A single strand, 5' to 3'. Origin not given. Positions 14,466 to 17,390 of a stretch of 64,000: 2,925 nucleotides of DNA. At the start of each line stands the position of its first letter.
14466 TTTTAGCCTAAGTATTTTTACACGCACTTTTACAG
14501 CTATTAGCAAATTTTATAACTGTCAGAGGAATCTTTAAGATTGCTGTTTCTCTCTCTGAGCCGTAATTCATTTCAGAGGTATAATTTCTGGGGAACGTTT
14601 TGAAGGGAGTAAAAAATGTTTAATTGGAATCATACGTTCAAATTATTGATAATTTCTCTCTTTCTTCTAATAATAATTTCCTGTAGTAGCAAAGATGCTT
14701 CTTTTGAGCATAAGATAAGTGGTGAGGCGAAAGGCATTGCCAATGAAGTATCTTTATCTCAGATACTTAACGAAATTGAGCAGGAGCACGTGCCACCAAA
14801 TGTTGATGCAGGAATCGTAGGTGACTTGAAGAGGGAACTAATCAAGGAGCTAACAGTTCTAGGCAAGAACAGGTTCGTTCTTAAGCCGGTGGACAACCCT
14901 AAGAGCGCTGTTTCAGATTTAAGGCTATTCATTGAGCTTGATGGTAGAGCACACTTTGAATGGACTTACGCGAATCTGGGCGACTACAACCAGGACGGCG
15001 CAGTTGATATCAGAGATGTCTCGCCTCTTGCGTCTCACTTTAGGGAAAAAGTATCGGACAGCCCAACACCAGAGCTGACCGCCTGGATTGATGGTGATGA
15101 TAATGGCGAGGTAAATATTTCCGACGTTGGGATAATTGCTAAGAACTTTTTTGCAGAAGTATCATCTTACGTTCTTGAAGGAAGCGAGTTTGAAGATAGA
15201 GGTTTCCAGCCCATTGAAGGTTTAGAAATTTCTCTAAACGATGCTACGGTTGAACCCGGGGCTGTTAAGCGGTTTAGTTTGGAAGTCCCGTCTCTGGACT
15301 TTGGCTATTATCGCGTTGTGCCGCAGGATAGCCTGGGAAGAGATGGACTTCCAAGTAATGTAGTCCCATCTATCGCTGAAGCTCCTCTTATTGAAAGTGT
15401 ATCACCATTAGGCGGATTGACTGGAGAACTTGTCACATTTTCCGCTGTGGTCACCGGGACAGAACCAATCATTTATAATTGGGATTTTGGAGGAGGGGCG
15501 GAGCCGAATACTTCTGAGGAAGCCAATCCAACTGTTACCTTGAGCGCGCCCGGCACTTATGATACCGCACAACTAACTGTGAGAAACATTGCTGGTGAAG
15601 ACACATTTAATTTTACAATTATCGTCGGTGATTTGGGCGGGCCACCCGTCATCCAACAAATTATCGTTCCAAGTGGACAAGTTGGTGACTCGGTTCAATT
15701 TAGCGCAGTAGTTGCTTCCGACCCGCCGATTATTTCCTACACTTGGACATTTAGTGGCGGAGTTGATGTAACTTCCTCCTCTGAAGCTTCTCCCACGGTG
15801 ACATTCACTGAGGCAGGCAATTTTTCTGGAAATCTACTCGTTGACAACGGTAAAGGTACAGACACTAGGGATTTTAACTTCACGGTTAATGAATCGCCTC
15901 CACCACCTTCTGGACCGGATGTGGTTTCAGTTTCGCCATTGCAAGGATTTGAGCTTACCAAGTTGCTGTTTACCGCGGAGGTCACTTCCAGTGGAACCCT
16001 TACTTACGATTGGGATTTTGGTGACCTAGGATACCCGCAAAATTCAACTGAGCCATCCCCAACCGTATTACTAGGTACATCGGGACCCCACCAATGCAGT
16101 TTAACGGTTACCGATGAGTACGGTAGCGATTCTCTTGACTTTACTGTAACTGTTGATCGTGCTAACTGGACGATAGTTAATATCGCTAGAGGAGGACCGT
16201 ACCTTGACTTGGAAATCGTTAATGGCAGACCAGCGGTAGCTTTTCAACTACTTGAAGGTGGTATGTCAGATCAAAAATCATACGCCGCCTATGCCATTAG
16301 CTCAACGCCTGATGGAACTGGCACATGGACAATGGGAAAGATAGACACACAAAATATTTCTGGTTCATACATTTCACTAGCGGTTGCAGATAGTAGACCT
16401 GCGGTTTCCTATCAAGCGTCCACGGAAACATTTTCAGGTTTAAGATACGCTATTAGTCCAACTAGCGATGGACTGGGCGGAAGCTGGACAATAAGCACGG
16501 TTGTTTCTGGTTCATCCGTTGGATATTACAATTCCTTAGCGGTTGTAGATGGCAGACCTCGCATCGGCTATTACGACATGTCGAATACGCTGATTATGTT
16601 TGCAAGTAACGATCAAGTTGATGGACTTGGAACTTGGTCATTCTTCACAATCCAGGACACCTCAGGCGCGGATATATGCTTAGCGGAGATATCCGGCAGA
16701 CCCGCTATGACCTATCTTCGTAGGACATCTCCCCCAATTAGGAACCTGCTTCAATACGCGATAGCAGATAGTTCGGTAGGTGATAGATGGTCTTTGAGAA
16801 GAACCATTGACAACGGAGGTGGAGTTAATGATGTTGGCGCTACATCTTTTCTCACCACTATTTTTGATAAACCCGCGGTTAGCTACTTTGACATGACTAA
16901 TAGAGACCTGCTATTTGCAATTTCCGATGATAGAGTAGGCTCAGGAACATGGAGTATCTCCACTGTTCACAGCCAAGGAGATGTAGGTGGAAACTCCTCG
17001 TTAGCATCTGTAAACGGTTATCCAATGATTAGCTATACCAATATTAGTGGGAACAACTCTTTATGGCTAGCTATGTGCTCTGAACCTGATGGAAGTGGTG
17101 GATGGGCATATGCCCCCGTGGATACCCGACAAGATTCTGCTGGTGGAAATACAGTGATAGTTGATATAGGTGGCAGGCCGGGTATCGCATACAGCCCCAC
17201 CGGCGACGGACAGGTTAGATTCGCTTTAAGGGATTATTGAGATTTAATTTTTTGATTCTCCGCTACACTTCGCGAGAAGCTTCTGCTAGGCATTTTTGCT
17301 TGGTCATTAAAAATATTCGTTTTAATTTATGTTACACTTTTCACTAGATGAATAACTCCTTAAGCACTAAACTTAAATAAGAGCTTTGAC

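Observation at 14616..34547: Paralogous family of surface lipoproteins sharing an N-terminal dockerin-like double Ca-loop + Fn3 module, clustered with a di-heme cytochrome c peroxidase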

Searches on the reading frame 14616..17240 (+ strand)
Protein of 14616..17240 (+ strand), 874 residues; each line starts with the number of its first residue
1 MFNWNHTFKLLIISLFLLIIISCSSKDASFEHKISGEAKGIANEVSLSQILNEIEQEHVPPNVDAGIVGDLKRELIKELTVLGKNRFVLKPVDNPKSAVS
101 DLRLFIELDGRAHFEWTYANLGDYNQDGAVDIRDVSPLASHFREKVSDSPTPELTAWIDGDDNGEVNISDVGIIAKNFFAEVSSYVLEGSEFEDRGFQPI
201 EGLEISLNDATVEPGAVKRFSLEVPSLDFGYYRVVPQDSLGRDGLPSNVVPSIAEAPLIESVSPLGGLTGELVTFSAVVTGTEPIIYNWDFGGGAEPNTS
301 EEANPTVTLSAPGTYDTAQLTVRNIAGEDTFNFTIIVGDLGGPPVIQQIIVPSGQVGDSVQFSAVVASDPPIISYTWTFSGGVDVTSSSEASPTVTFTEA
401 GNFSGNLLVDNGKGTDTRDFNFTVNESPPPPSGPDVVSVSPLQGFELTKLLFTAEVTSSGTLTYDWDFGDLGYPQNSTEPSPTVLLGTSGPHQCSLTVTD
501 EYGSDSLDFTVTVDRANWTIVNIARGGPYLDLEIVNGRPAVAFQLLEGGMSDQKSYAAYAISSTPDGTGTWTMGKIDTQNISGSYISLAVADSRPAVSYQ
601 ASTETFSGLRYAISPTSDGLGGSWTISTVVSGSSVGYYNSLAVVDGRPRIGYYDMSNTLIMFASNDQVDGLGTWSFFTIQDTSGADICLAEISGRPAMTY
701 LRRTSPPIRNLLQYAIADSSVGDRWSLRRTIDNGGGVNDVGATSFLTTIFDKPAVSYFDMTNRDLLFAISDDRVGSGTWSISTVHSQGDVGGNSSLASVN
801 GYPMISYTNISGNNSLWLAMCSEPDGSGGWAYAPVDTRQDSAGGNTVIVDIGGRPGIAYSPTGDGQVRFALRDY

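Call 8: search_protein_families(library=pfam, proteins=[window:14616-17240:+], max_evalue=0.1)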
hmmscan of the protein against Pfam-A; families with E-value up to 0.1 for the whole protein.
window:14616-17240:+ (874 aa): 7 families
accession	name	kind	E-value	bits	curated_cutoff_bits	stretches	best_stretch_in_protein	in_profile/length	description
PF18911.6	PKD_4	-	1.5e-24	86.3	27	3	343-418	3-77/85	PKD domain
PF00801.26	PKD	-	2.4e-24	85.6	23.5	3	354-424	11-80/80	PKD domain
PF13927.12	Ig_3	-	8e-08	33.1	30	1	343-411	1-63/78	Immunoglobulin domain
PF22352.2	K319L-like_PKD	-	0.00021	21.7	27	1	358-415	12-75/84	K319L-like, PKD domain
PF00404.24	Dockerin_1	-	0.00052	20.6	22.9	1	121-176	1-54/57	Dockerin type I domain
PF00047.31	ig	-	0.0017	19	21.8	0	268-330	6-63/81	Immunoglobulin domain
PF07679.22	I-set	-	0.0021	18.5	23.7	0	268-337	13-75/90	Immunoglobulin I-set domain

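Call 18: find_encoding_contigs(protein=window:14616-17240:+, flank=2000, max_places=4)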
Protein window:14616-17240:+ (874 aa): no gene with exactly this product is on record in the collection.

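Call 40: search_protein_families(library=ncbifam, proteins=[window:14616-17240:+], max_evalue=0.01)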
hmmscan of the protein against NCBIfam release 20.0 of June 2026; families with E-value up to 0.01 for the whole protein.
window:14616-17240:+ (874 aa): 2 families
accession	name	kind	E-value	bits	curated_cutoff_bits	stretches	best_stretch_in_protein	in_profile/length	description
TIGR00864.1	PCC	subfamily_domain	4.8e-07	26.5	1861.4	1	271-516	1237-1477/2700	polycystin cation channel protein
NF038112.1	myxo_dep_M36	subfamily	7.4e-06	23.4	1500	1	282-517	1316-1567/1604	myxosortase-dependent M36 family metallopeptidase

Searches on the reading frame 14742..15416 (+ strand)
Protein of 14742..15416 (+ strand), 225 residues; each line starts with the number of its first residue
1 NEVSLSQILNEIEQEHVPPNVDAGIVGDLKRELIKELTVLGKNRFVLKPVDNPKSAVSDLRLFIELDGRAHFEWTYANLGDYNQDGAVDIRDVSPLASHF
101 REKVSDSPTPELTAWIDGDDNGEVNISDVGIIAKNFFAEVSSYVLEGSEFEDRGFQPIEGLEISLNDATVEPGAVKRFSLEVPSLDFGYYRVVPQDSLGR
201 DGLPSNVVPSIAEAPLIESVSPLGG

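Call 32: find_related_loci(query=A2, collection=genome_contigs, flank=10000)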
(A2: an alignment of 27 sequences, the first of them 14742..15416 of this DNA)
Query A2 (225 aa) in genome_contigs; peptide patterns used: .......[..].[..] (x = any residue, [..] = any of these).
291 stretches matched a pattern; 276 encode a relative of the query (tblastn E <= 1e-3); the best 80 are kept; 79 distinct loci.
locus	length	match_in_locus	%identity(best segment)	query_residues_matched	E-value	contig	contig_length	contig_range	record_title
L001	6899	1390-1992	40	1-206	4e-37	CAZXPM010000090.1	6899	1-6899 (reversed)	MAG TPA_asm: uncultured Planctomycetales bacterium isolate binchicken_co355_82 genome assembly, contig: NODE_9700_length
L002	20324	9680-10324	37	1-222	1e-36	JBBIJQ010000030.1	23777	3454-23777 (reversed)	MAG: Planctomycetales bacterium isolate QNS170220_bin_166 NODE_1739_length_23777_cov_4.410168, whole genome shotgun sequ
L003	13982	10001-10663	40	4-225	7e-37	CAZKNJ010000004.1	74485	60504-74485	MAG TPA_asm: uncultured Planctomycetales bacterium isolate binchicken_co163_352 genome assembly, contig: NODE_346_length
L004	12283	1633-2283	35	5-225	1e-34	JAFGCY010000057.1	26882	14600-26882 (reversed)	MAG: bacterium isolate Zod_Metabat.1143 k87_6438248, whole genome shotgun sequence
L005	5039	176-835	38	11-225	7e-34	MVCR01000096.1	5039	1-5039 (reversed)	MAG: Planctomycetales bacterium 4484_113 ex4484_113_scaffold_21351, whole genome shotgun sequence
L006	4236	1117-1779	35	1-225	6e-34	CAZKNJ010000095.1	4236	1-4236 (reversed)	MAG TPA_asm: uncultured Planctomycetales bacterium isolate binchicken_co163_352 genome assembly, contig: NODE_39168_leng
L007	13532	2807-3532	35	3-225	5e-33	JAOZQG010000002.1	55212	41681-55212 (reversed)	MAG: bacterium isolate GMC4.metabat2.94 GMC4_238_length_55212_cov_8.635205, whole genome shotgun sequence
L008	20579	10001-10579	37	2-203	4e-32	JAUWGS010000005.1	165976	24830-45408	MAG: Planctomycetales bacterium isolate CSMAG_2248 CSMAG_2248_k141_1941375_length_165976_cov_34.9910, whole genome shotg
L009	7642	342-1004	36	4-225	1e-31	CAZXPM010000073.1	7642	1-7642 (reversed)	MAG TPA_asm: uncultured Planctomycetales bacterium isolate binchicken_co355_82 genome assembly, contig: NODE_8004_length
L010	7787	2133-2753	32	5-215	9e-31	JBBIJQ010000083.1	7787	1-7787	MAG: Planctomycetales bacterium isolate QNS170220_bin_166 NODE_7696_length_7787_cov_4.019917, whole genome shotgun seque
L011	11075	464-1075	36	4-209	6e-31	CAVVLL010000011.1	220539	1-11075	MAG: uncultured bacterium isolate MFD04716.bin.2.297 genome assembly, contig: contig_35865, whole genome shotgun sequenc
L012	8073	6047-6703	35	4-225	9e-31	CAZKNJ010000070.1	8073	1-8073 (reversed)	MAG TPA_asm: uncultured Planctomycetales bacterium isolate binchicken_co163_352 genome assembly, contig: NODE_14215_leng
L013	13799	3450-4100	34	4-225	2e-30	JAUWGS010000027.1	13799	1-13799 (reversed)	MAG: Planctomycetales bacterium isolate CSMAG_2248 CSMAG_2248_k141_83111_length_13799_cov_32.9485, whole genome shotgun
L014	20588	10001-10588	36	4-208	4e-30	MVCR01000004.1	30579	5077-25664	MAG: Planctomycetales bacterium 4484_113 ex4484_113_scaffold_268, whole genome shotgun sequence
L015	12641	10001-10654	34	3-225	5e-30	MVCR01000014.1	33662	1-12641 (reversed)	MAG: Planctomycetales bacterium 4484_113 ex4484_113_scaffold_1010, whole genome shotgun sequence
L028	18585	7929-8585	34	2-222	6e-31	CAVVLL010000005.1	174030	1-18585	MAG: uncultured bacterium isolate MFD04716.bin.2.297 genome assembly, contig: contig_117997, whole genome shotgun sequen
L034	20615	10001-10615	33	3-206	3e-27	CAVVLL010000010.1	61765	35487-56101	MAG: uncultured bacterium isolate MFD04716.bin.2.297 genome assembly, contig: contig_132393, whole genome shotgun sequen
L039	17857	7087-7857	31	1-223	2e-26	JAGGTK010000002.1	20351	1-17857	MAG: bacterium isolate AUK046 PB_MANV_046_c_000000000259, whole genome shotgun sequence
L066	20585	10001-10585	37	12-204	6e-24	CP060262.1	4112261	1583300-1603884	MAG: Planctomycetales bacterium isolate HK-STAS-UBP7_A-1 chromosome, complete genome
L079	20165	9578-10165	36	11-204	3e-23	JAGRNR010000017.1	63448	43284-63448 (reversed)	MAG: bacterium isolate UBP7 HKST-UBA01 NODE_17_length_63448_cov_18.174402, whole genome shotgun sequence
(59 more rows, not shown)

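Call 35: predict_structure(alignment_id=A2)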
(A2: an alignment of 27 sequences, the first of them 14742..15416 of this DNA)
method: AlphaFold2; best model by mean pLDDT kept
length: 225 residues; sequences in the alignment: 27
mean_pLDDT: 94.6   pTM: 0.87
mean pLDDT of the five models: 94.6, 93.6, 92.9, 92.2, 91.4
residues with pLDDT >= 90: 203; 70-90: 15; 50-70: 7; < 50: 0
segments of 3 or more residues with pLDDT < 50: none
pLDDT, mean of each block of 10 residues (from residue 1): 95 96 98 98 95 96 94 97 97 97 98 97 98 98 98 94 90 95 95 97 97 70 75
secondary structure, 60 per line:
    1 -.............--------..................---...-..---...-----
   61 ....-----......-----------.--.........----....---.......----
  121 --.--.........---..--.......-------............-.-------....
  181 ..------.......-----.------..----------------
elements in order: E2-4 H5-14 H23-40 E44-46 E61-64 E70-75 H90-98 H110-116 H126-134 E142-148 E156-164 E177-182 E189-195

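Call 43: fold_search(model_id=the predicted structure, library=pdb)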
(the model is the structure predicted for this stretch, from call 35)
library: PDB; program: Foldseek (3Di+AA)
matches with E <= 10: 1106; with E <= 0.001: 4
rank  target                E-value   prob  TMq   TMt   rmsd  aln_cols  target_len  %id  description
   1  4kgl_B                7.4e-04  1.00  0.29  0.12   6.9       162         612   15  Crystal structure of human alpha-L-iduronidase complex with [2R,3R,4R,5S]-2-carboxy-3,4,5-trihydroxy-piperidine (released 2013-09-18)
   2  6i6x_B                7.9e-04  1.00  0.31  0.12   6.6       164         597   15  New Irreversible a-l-Iduronidase Inhibitors and Activity-Based Probes (released 2018-12-05)
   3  3w81_A                8.4e-04  1.00  0.30  0.12   9.5       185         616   14  Human alpha-l-iduronidase (released 2013-08-21)
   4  6i6r_B                9.5e-04  1.00  0.30  0.12   6.7       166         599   16  New Irreversible a-l-Iduronidase Inhibitors and Activity-Based Probes (released 2018-12-05)
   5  4obr_B                1.4e-03  1.00  0.30  0.12   6.7       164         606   15  Crystal structure of human alpha-L-iduronidase complex with alpha-L-iduronic acid (released 2015-01-14)
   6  1x4z_MODEL_1_A        1.5e-03  1.00  0.29  0.50   6.2       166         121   12  Solution structure of the 2nd fibronectin type III domain from mouse biregional cell adhesion molecule-related (released 2005-11-15)
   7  4mj4_A                1.7e-03  1.00  0.31  0.12   5.4       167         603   16  Human iduronidase apo structure P21 form (released 2013-09-18)
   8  6i6r_A                1.7e-03  1.00  0.29  0.12   6.7       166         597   16  New Irreversible a-l-Iduronidase Inhibitors and Activity-Based Probes (released 2018-12-05)
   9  7u01_A                1.9e-03  1.00  0.29  0.56   6.8       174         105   14  Structure of CD148 fibronectin type III domain 2 (released 2023-02-22)
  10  4kgj_B                2.4e-03  1.00  0.31  0.12   6.6       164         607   15  Crystal structure of human alpha-L-iduronidase complex with 5-fluoro-alpha-L-idopyranosyluronic acid fluoride (released 2013-09-18)
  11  1uey_MODEL_1_A        2.4e-03  0.99  0.29  0.46  10.5       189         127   14  Solution Structure of The First Fibronectin Type III Domain of Human KIAA0343 protein (released 2003-11-22)
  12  2ic2_B                2.5e-03  1.00  0.32  0.57   4.0       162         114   10  Crystal Structure of the First FNIII Domain of Ihog (released 2006-10-24)
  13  9kf4                  2.8e-03  0.91  0.23  0.12  18.9       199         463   13  Crystal structure of Streptomyces sp. sulfotransferase Cpz4 involved in Caprazamycins Synthesis (released 2025-11-05)
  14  6i6x_A                3.0e-03  1.00  0.30  0.12   6.6       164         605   15  New Irreversible a-l-Iduronidase Inhibitors and Activity-Based Probes (released 2018-12-05)
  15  5x83_B                3.2e-03  1.00  0.29  0.32   7.1       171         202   11  Structure of DCC FN456 domains (released 2017-09-06)
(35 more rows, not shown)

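Call 44: find_homologous_proteins(query=A2, max_evalue=1e-10)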
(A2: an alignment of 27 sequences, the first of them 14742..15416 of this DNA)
Query A2 (27 sequences) (225 aa, profile of the alignment): 22 proteins with E <= 1e-10 among 7821 candidates.
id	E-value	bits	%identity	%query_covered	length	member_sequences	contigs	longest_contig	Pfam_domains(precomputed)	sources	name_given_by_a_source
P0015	1.5e-73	265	30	94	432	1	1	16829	PF00404.25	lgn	-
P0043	2.1e-69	252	36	86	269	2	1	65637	-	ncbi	-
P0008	1.7e-67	245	35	95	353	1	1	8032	-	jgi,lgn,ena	-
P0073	5.6e-59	218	28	82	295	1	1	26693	-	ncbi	-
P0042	9.6e-59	217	40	76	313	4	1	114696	-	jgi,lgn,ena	-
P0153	7.0e-57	211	37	65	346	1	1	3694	-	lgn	-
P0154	1.1e-56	210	34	89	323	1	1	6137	PF00801.27,PF18911.7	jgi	jgi:hypothetical protein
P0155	2.5e-54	202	34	64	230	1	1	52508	-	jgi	-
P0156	1.0e-53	200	31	94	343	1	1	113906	-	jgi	-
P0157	1.4e-53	200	32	84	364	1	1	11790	-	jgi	jgi:hypothetical protein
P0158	1.1e-50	190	41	61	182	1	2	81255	PF00404.25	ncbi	-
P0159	5.5e-46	175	34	80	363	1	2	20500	-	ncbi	-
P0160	1.2e-42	164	37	52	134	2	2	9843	PF00404.25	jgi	-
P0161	3.6e-40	156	37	59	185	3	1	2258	PF00404.25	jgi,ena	-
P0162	1.2e-39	154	33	55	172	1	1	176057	-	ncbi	-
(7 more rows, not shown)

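Call 79: search_protein_families(library=pfam, proteins=[L034:12613-14226:-], max_evalue=0.01)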
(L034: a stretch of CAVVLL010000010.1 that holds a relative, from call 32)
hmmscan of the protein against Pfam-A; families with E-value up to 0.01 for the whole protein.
L034:12613-14226:- (537 aa): 2 families
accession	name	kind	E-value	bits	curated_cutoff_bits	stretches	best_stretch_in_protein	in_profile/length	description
PF00082.27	Peptidase_S8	-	6.7e-42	144.2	21.8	1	155-459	2-288/288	Subtilase family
PF22148.1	Fervidolysin_NPro-like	-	2.7e-05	24.9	21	1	27-94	16-81/81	Fervidolysin N-terminal prodomain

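Call 86: find_encoding_contigs(protein=P0162, flank=10000, max_places=2)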
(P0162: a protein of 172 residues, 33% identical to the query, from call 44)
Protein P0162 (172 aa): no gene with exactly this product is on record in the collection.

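Call 92: search_protein_families(library=pfam, proteins=[L039:16210-16878:-, L028:10604-11263:+, L079:14250-17030:+, L066:14007-16826:+], max_evalue=0.1)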
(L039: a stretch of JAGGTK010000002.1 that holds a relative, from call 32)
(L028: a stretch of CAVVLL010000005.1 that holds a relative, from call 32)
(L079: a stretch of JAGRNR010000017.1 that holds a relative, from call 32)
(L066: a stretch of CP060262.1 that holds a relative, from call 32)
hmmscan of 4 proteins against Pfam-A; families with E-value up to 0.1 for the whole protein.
L039:16210-16878:- (223 aa): 0 families

L028:10604-11263:+ (220 aa): 0 families

L079:14250-17030:+ (926 aa): 6 families
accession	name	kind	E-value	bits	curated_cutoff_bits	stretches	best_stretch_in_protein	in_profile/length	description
PF18911.6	PKD_4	-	2e-23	82.7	27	2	495-580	2-83/85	PKD domain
PF00801.26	PKD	-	1.9e-14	53.8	23.5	2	503-577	6-76/80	PKD domain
PF22352.2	K319L-like_PKD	-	6.8e-09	36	27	1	514-581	14-83/84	K319L-like, PKD domain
PF16323.11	DUF4959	-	0.0026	18.5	32.9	0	209-268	15-76/106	Domain of unknown function (DUF4959)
PF08329.16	ChitinaseA_N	-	0.015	15.4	21.2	0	444-498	65-118/133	Chitinase A, N-terminal domain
PF07495.19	Y_Y_Y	-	0.055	13.8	26.6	0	444-486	21-63/65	Y_Y_Y domain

L066:14007-16826:+ (939 aa): 4 families
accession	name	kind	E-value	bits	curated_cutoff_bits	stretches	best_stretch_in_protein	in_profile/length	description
PF18911.6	PKD_4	-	5.2e-16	58.9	27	2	500-593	2-84/85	PKD domain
PF22352.2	K319L-like_PKD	-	9.1e-06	26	27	1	518-594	13-84/84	K319L-like, PKD domain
PF16323.11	DUF4959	-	6.4e-05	23.7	32.9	0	768-792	30-54/106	Domain of unknown function (DUF4959)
PF00801.26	PKD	-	6.7e-05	23.2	23.5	0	412-483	5-71/80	PKD domain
